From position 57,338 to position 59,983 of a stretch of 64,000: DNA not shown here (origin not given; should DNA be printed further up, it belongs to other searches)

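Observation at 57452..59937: Standalone HerA/DUF87 ATPase with a long disordered tail inserted into the ftsY-ylxM-ffh operon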

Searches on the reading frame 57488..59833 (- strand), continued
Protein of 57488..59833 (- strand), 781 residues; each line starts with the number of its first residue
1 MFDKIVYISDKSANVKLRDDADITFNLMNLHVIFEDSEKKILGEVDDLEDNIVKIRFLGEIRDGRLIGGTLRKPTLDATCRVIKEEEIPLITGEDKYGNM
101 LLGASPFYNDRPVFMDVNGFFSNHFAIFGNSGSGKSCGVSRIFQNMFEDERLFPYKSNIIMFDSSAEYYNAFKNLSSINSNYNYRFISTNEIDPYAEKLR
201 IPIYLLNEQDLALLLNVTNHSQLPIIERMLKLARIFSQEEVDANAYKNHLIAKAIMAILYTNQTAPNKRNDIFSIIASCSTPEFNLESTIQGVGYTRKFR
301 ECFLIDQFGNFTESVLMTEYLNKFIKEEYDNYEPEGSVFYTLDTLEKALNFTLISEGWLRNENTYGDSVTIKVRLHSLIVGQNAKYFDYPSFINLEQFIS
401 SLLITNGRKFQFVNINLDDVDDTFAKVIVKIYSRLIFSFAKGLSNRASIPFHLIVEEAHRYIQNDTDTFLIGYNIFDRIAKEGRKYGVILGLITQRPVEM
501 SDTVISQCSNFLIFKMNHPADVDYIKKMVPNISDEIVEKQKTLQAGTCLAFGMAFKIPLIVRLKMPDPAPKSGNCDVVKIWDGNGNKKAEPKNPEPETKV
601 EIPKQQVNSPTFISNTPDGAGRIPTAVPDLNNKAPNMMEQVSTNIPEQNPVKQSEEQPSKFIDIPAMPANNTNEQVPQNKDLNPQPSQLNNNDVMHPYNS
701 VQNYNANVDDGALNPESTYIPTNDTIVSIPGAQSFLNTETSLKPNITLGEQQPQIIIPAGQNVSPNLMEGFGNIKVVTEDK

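Call 13: search_solved_structures(query=window:57488-59833:-, max_evalue=0.001, show_alignments=1)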
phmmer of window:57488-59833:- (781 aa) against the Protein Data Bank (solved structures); distinct sequences matched with E-value up to 0.001: 9.
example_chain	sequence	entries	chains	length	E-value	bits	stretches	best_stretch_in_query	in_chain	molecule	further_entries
9c1m_M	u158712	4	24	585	2.8e-44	154.8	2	414-582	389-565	ATP-binding protein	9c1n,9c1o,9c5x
8xau_A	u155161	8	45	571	3.8e-35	124.5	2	401-573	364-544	ATP-binding protein | HerA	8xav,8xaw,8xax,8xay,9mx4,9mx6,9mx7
8ziq_M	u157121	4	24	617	2.7e-34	121.8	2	415-583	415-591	HerA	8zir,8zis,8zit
8wiv_A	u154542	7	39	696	2.8e-26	95.2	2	420-584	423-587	Helicase HerA central domain-containing protein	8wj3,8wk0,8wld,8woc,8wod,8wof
4d2i_A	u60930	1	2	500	6.2e-26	94.1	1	392-581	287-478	HERA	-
8j4u_M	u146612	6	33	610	5.1e-24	87.8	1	428-581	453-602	Nucleoside triphosphate hydrolase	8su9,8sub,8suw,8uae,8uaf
8yho_A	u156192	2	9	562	4.4e-23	84.7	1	58-562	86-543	DUF87 domain-containing protein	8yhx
9x1l_A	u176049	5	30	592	6.5e-19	70.9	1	448-564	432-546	DNA helicase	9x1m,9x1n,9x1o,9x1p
8wet_A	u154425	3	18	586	7.5e-08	34.3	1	434-528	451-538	TdpA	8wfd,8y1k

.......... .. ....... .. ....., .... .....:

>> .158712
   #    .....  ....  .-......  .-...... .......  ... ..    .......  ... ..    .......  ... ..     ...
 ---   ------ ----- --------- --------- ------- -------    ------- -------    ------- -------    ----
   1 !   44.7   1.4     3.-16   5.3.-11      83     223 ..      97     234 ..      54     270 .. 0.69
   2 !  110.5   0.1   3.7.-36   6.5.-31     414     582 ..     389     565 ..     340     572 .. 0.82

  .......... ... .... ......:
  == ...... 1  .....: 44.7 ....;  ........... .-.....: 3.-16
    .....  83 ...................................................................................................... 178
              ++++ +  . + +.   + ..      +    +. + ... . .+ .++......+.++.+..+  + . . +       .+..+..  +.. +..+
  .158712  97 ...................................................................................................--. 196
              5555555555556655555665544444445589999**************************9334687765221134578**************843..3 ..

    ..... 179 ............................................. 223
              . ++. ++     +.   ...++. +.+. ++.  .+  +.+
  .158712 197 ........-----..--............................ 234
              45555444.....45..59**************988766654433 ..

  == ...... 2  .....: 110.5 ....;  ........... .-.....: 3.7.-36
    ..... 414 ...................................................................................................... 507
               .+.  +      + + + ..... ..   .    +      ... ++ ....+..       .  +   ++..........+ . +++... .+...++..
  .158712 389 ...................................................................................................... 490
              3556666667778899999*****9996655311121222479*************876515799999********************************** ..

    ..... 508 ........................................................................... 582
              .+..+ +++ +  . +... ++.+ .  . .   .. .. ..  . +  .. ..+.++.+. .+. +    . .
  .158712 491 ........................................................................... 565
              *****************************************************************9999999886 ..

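Call 42: predict_structure(alignment_id=A1)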
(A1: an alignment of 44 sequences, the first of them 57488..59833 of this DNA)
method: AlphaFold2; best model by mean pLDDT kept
length: 781 residues; sequences in the alignment: 44
mean_pLDDT: 76.5   pTM: 0.70
mean pLDDT of the five models: 76.5, 75.4, 73.6, 73.4, 73.2
residues with pLDDT >= 90: 358; 70-90: 208; 50-70: 43; < 50: 172
segments of 3 or more residues with pLDDT < 50: 591-754, 772-775, 779-781
pLDDT, mean of each block of 10 residues (from residue 1): 90 89 74 91 89 91 86 91 91 92 91 94 95 93 91 88 92 84 92 91 94 91 92 90 91 91 89 89 90 88 89 89 90 84 93 75 84 94 93 94 90 94 93 96 91 95 77 89 95 94 92 93 83 77 91 90 92 73 59 46 37 35 35 36 33 33 33 33 34 33 30 35 34 37 38 52 61 48 37
secondary structure, 60 per line:
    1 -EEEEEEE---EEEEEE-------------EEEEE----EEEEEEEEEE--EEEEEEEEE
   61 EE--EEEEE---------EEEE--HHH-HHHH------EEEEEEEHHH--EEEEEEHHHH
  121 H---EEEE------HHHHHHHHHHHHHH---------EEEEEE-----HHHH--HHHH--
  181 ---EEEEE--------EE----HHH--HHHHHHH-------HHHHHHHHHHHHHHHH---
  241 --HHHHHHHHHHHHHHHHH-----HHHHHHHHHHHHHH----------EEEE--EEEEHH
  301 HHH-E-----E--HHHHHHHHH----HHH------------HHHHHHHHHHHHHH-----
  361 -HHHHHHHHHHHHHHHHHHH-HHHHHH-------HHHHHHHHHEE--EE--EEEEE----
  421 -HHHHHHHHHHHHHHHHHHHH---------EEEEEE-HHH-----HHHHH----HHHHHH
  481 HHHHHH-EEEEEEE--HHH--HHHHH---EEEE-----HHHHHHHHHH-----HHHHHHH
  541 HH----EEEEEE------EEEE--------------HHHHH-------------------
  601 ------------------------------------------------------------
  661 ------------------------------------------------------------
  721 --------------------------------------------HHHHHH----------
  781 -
elements in order (helices of 4 or more, strands of 3 or more residues): E2-8 E12-17 E31-35 E40-49 E52-62 E65-69 E79-82 H89-92 E99-105 E111-116 H117-121 E125-128 H135-148 E158-163 H169-172 H175-178 E184-188 H208-214 H222-237 H243-259 H265-278 E289-292 E295-298 H299-303 H314-322 H342-355 H362-380 H382-387 H395-403 E412-416 H422-441 E451-456 H466-470 H475-486 E488-494 H502-506 E510-513 H519-528 H534-542 E547-552 E559-562 H577-581 H765-770

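Call 45: fold_search(model_id=the predicted structure, library=pdb)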
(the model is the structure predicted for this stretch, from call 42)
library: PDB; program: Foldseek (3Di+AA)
matches with E <= 10: 1198; with E <= 0.001: 174
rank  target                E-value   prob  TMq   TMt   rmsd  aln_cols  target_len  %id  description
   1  9c1m_M                8.7e-30  1.00  0.50  0.64  10.3       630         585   22  HerA-DUF assembly 1 (released 2025-06-04)
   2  8yhx_A                1.9e-28  1.00  0.57  0.78   4.8       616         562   20  Cryo-EM structure of the trimeric HerA (released 2024-11-06)
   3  9c1n_R                2.5e-28  1.00  0.47  0.61  11.1       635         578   21  HerA-DUF4297 assembly 2 (released 2025-06-04)
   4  8xau_E                4.4e-28  1.00  0.49  0.68   8.5       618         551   22  Cryo-EM structure of HerA (released 2024-06-05)
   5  8xav_A                4.4e-28  1.00  0.50  0.67   7.9       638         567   22  Cryo-EM structure of an anti-phage defense complex (released 2024-06-05)
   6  8xav_E                1.2e-27  1.00  0.45  0.60  11.1       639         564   21  Cryo-EM structure of an anti-phage defense complex (released 2024-06-05)
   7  8xaw_D                1.6e-27  1.00  0.47  0.63  11.3       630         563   21  Cryo-EM structure of an anti-phage defense complex bound to AMPPNP and DNA at state 1 (released 2024-06-05)
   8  9c1m_Q                6.7e-27  1.00  0.48  0.63   8.9       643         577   22  HerA-DUF assembly 1 (released 2025-06-04)
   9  8xau_A                1.9e-26  1.00  0.47  0.63  10.9       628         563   22  Cryo-EM structure of HerA (released 2024-06-05)
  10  8wld_L                2.1e-26  1.00  0.50  0.58  10.4       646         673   18  Cryo-EM structure of SIR2/HerA antiphage complex (released 2024-09-11)
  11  8wld_M                3.5e-26  1.00  0.50  0.57  10.9       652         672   17  Cryo-EM structure of SIR2/HerA antiphage complex (released 2024-09-11)
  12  8zis_C                4.6e-26  1.00  0.47  0.62  11.0       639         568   19  HerA Hexamer (released 2025-03-12)
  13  8xau_F                7.5e-26  1.00  0.46  0.66  10.0       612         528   22  Cryo-EM structure of HerA (released 2024-06-05)
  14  8zit_Q                9.8e-26  1.00  0.48  0.62   9.4       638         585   20  DUF4297-HerA complex with DNA and ATPgamaS (released 2025-03-12)
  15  8wiv_O                1.2e-25  1.00  0.50  0.59   9.8       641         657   18  Cryo-EM structure of a bacterial protein (released 2024-09-11)
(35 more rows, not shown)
